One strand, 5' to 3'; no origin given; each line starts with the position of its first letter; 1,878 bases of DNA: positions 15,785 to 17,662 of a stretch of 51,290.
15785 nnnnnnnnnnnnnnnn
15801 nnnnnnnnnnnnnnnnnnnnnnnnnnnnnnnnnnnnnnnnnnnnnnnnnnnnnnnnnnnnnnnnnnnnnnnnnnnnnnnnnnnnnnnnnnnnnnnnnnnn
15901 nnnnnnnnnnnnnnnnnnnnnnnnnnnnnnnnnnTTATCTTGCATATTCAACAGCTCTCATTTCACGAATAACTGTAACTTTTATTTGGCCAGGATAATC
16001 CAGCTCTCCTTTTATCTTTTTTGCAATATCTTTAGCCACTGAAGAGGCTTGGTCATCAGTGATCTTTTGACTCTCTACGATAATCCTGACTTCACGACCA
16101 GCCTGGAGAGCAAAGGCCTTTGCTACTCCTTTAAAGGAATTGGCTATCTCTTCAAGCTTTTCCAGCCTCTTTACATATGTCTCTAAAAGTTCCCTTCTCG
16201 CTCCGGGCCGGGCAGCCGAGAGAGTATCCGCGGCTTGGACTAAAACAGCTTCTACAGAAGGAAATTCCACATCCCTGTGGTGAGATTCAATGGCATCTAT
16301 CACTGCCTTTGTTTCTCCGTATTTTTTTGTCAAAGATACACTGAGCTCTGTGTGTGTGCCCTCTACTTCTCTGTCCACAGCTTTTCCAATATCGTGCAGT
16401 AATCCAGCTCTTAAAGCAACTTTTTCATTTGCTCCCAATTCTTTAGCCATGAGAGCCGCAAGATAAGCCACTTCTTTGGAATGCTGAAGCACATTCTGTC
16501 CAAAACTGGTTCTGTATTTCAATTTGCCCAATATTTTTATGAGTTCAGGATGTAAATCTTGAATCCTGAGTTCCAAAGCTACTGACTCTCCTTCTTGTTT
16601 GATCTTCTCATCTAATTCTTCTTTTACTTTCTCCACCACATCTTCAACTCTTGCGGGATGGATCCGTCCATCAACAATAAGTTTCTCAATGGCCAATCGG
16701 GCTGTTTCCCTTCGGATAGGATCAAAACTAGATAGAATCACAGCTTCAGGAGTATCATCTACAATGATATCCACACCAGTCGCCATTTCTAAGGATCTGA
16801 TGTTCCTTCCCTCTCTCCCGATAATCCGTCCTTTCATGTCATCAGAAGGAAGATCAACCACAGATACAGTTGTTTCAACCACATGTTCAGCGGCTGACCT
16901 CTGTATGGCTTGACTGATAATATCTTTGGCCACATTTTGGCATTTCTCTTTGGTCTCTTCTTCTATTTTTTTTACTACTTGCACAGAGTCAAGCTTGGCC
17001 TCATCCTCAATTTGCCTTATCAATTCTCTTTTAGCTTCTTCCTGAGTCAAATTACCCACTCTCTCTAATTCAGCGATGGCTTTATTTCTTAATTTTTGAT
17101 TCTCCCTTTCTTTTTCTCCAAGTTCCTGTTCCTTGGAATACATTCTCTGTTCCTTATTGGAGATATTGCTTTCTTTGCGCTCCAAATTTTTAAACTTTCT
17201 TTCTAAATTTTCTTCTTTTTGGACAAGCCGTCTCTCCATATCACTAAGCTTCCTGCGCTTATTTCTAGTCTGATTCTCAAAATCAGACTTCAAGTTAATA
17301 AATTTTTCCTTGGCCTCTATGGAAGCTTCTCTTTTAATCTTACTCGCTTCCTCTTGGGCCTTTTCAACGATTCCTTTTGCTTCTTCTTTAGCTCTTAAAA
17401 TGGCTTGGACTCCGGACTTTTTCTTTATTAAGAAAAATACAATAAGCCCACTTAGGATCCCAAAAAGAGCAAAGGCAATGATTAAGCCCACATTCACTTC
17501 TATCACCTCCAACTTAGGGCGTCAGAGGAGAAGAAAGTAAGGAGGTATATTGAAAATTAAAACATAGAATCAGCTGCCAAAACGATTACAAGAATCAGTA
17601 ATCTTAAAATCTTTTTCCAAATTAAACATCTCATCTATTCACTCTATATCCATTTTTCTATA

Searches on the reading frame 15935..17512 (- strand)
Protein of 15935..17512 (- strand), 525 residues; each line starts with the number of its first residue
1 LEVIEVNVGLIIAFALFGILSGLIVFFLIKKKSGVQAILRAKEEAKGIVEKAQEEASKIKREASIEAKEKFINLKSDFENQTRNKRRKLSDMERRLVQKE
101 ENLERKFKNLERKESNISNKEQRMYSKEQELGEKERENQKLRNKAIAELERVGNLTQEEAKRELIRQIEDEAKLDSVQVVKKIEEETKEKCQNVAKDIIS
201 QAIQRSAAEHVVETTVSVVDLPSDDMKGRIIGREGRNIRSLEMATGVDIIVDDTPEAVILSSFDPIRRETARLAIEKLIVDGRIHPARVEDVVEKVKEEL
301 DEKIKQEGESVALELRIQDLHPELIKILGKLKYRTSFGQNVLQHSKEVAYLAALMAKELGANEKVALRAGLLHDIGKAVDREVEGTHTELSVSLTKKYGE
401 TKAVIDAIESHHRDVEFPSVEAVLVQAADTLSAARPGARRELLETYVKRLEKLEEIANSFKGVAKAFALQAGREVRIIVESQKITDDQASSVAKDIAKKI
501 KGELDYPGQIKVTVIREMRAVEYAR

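Call 32: search_protein_families(library=pfam, proteins=[window:15935-17512:-], max_evalue=0.00001)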
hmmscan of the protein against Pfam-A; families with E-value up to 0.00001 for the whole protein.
window:15935-17512:- (525 aa): 3 families
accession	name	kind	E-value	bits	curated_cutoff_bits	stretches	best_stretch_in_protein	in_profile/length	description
PF12072.13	RNase_Y_N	-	2.4e-48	164.7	32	1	11-210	2-201/201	RNase Y N-terminal region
PF01966.28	HD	-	3.7e-19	69.6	22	1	341-433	1-115/116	HD domain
PF00013.35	KH_1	-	5.2e-08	33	21.5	1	220-276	5-65/66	KH domain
